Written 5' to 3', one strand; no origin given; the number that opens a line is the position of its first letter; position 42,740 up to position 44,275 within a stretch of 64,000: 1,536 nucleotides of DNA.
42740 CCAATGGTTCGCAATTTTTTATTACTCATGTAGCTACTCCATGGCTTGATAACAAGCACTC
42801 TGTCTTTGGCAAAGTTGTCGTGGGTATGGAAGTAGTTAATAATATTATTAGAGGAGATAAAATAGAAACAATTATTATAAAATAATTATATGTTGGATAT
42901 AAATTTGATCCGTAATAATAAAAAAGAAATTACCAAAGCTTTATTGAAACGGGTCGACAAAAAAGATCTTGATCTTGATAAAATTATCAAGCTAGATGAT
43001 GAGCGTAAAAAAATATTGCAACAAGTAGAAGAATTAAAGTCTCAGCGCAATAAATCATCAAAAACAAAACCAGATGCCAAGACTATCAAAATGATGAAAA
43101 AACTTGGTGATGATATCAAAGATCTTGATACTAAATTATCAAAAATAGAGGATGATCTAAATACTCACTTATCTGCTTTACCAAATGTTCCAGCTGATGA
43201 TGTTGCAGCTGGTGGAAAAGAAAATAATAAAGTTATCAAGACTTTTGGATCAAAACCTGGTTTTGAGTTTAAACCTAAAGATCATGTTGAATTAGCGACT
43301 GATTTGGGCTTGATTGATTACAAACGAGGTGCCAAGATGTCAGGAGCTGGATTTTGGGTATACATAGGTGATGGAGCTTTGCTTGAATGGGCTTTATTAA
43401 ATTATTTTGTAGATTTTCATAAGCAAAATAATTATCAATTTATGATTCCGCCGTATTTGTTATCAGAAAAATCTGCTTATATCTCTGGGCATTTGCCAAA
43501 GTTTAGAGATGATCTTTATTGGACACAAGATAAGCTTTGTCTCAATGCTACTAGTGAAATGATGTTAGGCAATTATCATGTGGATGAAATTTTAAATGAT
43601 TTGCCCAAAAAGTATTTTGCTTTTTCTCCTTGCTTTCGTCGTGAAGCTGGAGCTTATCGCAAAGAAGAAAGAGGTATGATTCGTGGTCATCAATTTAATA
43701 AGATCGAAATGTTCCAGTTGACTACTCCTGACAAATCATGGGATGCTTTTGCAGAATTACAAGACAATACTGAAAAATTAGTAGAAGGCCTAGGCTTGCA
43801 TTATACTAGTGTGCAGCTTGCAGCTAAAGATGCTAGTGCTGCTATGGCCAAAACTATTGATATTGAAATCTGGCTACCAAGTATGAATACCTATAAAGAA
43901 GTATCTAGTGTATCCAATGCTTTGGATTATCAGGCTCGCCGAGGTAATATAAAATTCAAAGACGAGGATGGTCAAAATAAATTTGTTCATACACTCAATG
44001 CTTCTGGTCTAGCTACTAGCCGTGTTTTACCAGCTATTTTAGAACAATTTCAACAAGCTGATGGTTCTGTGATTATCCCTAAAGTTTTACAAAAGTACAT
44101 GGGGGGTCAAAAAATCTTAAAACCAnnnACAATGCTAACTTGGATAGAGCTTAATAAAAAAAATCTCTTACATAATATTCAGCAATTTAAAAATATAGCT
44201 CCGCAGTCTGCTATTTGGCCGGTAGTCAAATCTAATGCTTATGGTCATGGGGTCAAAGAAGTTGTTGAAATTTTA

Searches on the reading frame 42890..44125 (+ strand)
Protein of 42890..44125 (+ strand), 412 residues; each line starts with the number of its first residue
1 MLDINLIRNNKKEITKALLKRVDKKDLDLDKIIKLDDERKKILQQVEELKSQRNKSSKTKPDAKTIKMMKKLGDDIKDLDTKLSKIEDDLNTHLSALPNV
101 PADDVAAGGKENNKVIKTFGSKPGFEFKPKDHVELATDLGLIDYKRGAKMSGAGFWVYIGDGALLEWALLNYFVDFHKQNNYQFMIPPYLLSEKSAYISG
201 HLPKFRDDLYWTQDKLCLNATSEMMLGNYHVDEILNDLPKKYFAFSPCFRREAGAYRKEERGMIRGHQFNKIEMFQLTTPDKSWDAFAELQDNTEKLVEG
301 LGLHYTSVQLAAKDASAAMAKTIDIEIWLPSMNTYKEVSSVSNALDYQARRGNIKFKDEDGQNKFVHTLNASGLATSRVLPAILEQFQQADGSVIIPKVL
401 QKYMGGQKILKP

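Call 87: find_encoding_contigs(protein=window:42890-44125:+, flank=10000, max_places=2)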
Protein window:42890-44125:+ (412 aa): 11 contigs read that carry it; 2 places shown.
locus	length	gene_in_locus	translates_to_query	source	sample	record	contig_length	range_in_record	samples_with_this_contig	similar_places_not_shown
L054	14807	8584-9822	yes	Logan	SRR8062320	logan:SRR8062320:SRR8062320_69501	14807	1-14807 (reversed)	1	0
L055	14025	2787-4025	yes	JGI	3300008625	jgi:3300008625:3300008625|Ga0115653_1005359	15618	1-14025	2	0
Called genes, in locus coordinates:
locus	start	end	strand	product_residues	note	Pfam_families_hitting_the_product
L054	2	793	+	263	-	?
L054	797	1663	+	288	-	PF00535:Glycos_transf_2, PF10111:Glyco_tranf_2_2 (faint), PF13641:Glyco_tranf_2_3, PF02709:Glyco_transf_7C (weak)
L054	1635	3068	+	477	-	PF04932:Wzy_C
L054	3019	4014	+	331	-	PF00535:Glycos_transf_2, PF13641:Glyco_tranf_2_3 (weak)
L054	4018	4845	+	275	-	PF00535:Glycos_transf_2, PF13641:Glyco_tranf_2_3, PF13632:Glyco_trans_2_3 (weak)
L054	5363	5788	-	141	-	-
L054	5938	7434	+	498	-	PF01336:tRNA_anti-codon, PF00152:tRNA-synt_2, PF01409:tRNA-synt_2d (weak)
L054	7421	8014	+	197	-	PF01725:Ham1p_like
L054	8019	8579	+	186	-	PF00160:Pro_isomerase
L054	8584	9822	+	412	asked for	PF02403:Seryl_tRNA_N, PF00587:tRNA-synt_2b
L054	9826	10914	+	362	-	PF01168:Ala_racemase_N, PF00842:Ala_racemase_C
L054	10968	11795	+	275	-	-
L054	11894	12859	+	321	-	PF02899:Phage_int_SAM_1, PF13102:Phage_int_SAM_5 (weak), PF13495:Phage_int_SAM_4 (weak), PF00589:Phage_integrase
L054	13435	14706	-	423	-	PF28016:Mua (weak), PF01551:Peptidase_M23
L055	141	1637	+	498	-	PF01336:tRNA_anti-codon, PF00152:tRNA-synt_2, PF01409:tRNA-synt_2d (weak)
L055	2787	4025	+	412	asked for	PF02403:Seryl_tRNA_N, PF00587:tRNA-synt_2b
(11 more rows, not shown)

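Call 98: find_homologous_proteins(query=window:42890-44125:+, max_evalue=1e-50)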
Query window:42890-44125:+ (412 aa): 8000 proteins with E <= 1e-50 among 8000 candidates; the best 120 are listed.
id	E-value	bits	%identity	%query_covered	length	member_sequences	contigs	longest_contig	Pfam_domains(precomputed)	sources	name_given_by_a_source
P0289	2.4e-273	924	100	100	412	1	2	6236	PF00587.31,PF02403.28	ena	-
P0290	7.5e-255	863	92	100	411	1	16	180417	PF00587.31,PF02403.28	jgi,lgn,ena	jgi:seryl-tRNA synthetase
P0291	2.5e-249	845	90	100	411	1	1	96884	PF00587.31,PF02403.28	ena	-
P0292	9.8e-247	836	89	100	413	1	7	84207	PF00587.31,PF02403.28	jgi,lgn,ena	jgi:seryl-tRNA synthetase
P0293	2.1e-211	720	76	100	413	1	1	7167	PF00587.31,PF02403.28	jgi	-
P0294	3.8e-209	713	76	100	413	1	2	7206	PF00587.31,PF02403.28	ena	-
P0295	6.4e-207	705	76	99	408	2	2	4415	PF00587.31,PF02403.28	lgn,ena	-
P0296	5.5e-206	702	75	100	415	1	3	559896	PF00587.31,PF02403.28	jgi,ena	jgi:seryl-tRNA synthetase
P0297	1.2e-204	698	73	100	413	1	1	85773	PF00587.31,PF02403.28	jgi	jgi:seryl-tRNA synthetase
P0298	2.9e-204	697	75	100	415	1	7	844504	PF00587.31,PF02403.28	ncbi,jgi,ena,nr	ncbi:serine--tRNA ligase [Candidatus Parcubacteria bacterium]|jgi:seryl-tRNA synthetase|nr:serine--t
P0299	1.2e-203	695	75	100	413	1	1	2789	PF00587.31,PF02403.28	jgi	-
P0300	1.3e-202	691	74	100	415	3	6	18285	PF00587.31,PF02403.28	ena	-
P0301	2.6e-202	690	73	98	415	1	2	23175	PF00587.31,PF02403.28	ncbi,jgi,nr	ncbi:serine--tRNA ligase [Candidatus Parcubacteria bacterium]|nr:MAG: serine--tRNA ligase [Candidatu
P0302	5.1e-202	689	75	100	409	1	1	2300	PF00587.31,PF02403.28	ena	-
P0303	5.8e-202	689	74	100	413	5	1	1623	PF00587.31,PF02403.28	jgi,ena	-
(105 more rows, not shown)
